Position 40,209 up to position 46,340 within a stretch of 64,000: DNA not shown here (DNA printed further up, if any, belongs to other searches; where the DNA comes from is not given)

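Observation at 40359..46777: Giant fusion of a transglutaminase-like protease, a Upf1-like helicase and a Vsr-like nuclease, with a small partner ORF: candidate undescribed nucleic-acid surveillance or defence module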

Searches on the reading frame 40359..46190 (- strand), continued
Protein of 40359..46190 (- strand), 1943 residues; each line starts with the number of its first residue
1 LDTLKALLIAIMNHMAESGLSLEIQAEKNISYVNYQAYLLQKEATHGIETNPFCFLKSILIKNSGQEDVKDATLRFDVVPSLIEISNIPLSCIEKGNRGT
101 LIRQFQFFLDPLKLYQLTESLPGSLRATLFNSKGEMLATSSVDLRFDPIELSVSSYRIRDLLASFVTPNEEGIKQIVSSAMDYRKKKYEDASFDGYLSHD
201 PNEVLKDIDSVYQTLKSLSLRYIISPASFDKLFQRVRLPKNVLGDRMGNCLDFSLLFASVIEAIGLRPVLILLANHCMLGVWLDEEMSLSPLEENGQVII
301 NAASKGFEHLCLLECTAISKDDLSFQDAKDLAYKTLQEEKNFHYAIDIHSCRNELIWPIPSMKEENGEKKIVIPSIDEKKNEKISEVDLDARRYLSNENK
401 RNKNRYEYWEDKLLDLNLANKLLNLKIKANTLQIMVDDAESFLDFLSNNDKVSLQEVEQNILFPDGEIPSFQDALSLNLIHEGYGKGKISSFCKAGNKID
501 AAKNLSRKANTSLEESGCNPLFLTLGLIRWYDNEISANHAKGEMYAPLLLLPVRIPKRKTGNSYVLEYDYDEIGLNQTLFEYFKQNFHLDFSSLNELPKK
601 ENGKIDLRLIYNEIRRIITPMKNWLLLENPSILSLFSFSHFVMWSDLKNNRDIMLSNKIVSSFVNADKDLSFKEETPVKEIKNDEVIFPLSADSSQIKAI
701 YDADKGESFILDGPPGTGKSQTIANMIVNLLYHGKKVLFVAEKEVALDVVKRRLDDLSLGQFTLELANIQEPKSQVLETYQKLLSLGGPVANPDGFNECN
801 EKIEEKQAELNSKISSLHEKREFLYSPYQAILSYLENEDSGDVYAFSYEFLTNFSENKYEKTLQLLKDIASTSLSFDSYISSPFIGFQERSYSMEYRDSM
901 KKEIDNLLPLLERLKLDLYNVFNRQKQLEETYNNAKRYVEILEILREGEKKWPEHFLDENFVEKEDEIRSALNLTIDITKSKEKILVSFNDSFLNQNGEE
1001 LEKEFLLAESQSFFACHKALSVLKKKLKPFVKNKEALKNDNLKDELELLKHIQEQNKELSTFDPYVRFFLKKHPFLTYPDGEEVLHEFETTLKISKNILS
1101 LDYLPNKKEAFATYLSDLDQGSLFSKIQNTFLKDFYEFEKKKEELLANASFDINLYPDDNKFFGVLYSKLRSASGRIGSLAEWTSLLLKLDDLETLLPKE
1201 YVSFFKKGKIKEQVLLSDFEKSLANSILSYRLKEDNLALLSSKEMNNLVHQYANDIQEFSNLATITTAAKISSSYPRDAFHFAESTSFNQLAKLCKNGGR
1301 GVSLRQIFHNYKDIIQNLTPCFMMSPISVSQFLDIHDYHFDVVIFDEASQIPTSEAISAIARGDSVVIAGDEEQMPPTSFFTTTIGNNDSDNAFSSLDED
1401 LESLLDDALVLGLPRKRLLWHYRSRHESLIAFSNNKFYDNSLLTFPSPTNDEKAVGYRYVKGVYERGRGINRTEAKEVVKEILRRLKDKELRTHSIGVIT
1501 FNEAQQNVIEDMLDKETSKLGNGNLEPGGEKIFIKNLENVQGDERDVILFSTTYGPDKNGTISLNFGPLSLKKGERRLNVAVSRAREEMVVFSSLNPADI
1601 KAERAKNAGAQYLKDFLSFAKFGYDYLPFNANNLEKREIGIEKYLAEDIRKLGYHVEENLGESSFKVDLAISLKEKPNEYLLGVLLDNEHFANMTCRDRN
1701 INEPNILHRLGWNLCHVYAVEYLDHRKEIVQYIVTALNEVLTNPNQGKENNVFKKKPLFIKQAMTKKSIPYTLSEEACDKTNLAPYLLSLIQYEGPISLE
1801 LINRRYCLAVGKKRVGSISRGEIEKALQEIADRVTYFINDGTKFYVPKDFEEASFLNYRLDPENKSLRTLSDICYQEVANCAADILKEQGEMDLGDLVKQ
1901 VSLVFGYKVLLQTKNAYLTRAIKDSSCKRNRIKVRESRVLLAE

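Call 41: get_annotated_region(hit=H1, flank=6000)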
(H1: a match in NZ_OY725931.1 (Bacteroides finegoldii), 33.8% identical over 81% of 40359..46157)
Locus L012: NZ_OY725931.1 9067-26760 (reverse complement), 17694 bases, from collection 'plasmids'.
description: Bacteroides finegoldii strain Bacteroides finegoldii TSDC17.2-1.1 plasmid 29, complete sequence
organism: Bacteroides finegoldii (NCBI taxid 338188)
taxonomy: Bacteria; Bacteroidota; Bacteroidia; Bacteroidales; Bacteroidaceae; Bacteroides; Bacteroides finegoldii
host: -; source: -; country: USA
typing (MOB-suite, as given by PLSDB): non-mobilizable
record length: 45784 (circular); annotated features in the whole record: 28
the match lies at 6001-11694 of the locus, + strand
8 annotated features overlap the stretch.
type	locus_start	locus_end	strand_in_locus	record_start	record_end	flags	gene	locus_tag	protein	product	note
CDS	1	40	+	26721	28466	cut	-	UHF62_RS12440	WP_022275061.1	fimbrillin family protein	-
CDS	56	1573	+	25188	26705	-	-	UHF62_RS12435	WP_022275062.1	hypothetical protein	-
CDS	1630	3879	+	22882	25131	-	bglX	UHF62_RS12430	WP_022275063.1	beta-glucosidase BglX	GO:0005975 - carbohydrate metabolic process [Evidence IEA]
CDS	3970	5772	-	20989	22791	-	rpsA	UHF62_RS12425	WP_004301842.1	30S ribosomal protein S1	-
CDS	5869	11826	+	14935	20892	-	-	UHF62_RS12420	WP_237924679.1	DUF3320 domain-containing protein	-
CDS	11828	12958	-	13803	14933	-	-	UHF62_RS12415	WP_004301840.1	reverse transcriptase family protein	-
CDS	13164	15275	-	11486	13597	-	-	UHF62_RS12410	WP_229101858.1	DUF5686 family protein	-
CDS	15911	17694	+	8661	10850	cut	-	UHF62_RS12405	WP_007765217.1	glutamine synthetase III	-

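Call 42: get_annotated_region(hit=H12, flank=6000)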
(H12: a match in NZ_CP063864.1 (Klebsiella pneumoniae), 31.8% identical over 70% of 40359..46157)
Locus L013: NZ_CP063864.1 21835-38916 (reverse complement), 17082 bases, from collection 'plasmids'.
description: Klebsiella pneumoniae strain M63-1 plasmid pM63-1, complete sequence
organism: Klebsiella pneumoniae (NCBI taxid 573)
taxonomy: Bacteria; Pseudomonadota; Gammaproteobacteria; Enterobacterales; Enterobacteriaceae; Klebsiella; Klebsiella pneumoniae
host: -; source: panda; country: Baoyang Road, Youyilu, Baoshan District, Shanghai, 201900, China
typing (MOB-suite, as given by PLSDB): conjugative; replicon IncFIB,IncFII,rep_cluster_2183; relaxase MOBF,MOBF; mating-pair formation MPF_F
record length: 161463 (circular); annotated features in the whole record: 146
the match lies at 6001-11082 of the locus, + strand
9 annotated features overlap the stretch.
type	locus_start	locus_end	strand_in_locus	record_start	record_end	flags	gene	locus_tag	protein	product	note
CDS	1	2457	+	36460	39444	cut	-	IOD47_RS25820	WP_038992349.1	Tn3 family transposase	-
CDS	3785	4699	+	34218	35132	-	-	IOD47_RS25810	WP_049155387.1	AbiJ-NTD4 domain-containing protein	-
CDS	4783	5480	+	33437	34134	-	-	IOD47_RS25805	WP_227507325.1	IS1 family transposase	-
CDS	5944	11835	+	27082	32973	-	-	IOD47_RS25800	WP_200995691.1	DUF3320 domain-containing protein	-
CDS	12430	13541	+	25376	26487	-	-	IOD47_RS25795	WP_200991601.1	IS3 family transposase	-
CDS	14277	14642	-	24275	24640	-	-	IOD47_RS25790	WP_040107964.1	DUF596 domain-containing protein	-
CDS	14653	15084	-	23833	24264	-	-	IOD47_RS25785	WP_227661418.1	DUF769 domain-containing protein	-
CDS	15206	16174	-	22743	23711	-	-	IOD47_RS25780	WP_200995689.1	IS5-like element IS903B family transposase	GO:0006313 - DNA transposition [Evidence IEA]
CDS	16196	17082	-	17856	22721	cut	-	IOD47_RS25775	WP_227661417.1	DUF637 domain-containing protein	-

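Call 46: search_protein_families(library=ncbifam, proteins=[L013:5944-11835:+, L012:5869-11826:+], max_evalue=1e-50)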
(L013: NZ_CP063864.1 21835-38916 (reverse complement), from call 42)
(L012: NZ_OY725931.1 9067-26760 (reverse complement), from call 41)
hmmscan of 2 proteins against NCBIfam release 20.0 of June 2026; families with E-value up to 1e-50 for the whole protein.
L013:5944-11835:+ (1963 aa): 2 families
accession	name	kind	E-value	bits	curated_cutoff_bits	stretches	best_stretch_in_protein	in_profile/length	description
NF058533.1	antiphage_ProA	equivalog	0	2225.2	1500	1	15-1947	2-1903/1903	anti-phage protein ProA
NF042953.1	Hhe_antiphage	equivalog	1e-247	825.5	2000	2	1039-1735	1017-1706/1797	DUF4011 domain-containing anti-phage protein Hhe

L012:5869-11826:+ (1985 aa): 2 families
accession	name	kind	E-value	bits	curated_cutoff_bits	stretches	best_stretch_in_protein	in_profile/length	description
NF058533.1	antiphage_ProA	equivalog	0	2196.8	1500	1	43-1952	1-1903/1903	anti-phage protein ProA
NF042953.1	Hhe_antiphage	equivalog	3.8e-230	767.2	2000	2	1089-1782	1023-1718/1797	DUF4011 domain-containing anti-phage protein Hhe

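Call 82: list_cluster_members(proteins=[window:40359-46148:-, window:40359-46157:-, P0004, L013:5944-11835:+])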
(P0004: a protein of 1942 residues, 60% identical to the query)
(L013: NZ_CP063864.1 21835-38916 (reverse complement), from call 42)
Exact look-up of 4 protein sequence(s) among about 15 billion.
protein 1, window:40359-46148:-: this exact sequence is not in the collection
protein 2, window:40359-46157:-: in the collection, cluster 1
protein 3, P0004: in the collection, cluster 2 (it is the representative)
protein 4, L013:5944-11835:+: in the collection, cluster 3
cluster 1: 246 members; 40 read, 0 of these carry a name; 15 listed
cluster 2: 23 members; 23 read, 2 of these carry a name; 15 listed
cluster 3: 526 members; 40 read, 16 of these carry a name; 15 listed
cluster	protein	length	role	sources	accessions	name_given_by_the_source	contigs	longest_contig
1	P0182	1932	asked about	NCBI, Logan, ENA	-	-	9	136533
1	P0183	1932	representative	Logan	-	-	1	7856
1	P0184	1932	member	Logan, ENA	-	-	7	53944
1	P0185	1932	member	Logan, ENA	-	-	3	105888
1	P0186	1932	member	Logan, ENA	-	-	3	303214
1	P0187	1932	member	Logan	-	-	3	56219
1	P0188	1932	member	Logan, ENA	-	-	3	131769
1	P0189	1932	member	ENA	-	-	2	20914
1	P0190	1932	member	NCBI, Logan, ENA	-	-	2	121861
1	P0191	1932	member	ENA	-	-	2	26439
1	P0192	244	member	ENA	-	-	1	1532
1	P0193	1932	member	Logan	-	-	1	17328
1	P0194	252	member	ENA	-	-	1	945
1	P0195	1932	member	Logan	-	-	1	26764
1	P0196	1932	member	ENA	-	-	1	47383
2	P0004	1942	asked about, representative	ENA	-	-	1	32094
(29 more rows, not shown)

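Call 84: search_dna_similar(query=window:40359-46148:-, collection=phages, mode=protein, max_rows=10)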
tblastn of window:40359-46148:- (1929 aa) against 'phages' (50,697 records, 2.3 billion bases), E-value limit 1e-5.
Records with a match: 5; places in all: 5; records where one place covers at least 80% of the query: 0.
Best place of each record, by identity: <60% 5.
By first word of the organism name: Bacteriophage 2; Liberibacter 2; Salmonella 1.
By host as written in the record: - 2; Candidatus Liberibacter asiaticus 1; Candidatus Liberibacter asiaticus str. JXGC 1; Salmonella enterica subsp. enterica serovar Kentucky 1.
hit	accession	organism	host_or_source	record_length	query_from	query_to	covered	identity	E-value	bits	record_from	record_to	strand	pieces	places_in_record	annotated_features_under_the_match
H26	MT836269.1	Bacteriophage sp.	human fecal samples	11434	33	1723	74%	34.1%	3e-112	750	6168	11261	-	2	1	record has no annotation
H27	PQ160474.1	Liberibacter phage P-9PA-3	Candidatus Liberibacter asiaticus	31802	1316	1642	15%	37.6%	1e-12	183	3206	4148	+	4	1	DNA helicase-like protein (x2)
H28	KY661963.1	Liberibacter phage P-JXGC-3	Candidatus Liberibacter asiaticus str. ...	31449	1316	1642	15%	37.6%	1e-12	183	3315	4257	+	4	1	hypothetical protein | DNA helicase related protein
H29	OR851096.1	Salmonella phage S.Kent 1-2-1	Salmonella enterica subsp. enterica ...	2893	1304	1605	16%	24.9%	2e-11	75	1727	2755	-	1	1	record has no annotation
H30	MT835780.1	Bacteriophage sp.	human fecal samples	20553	668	741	4%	40.5%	1e-7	63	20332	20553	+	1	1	record has no annotation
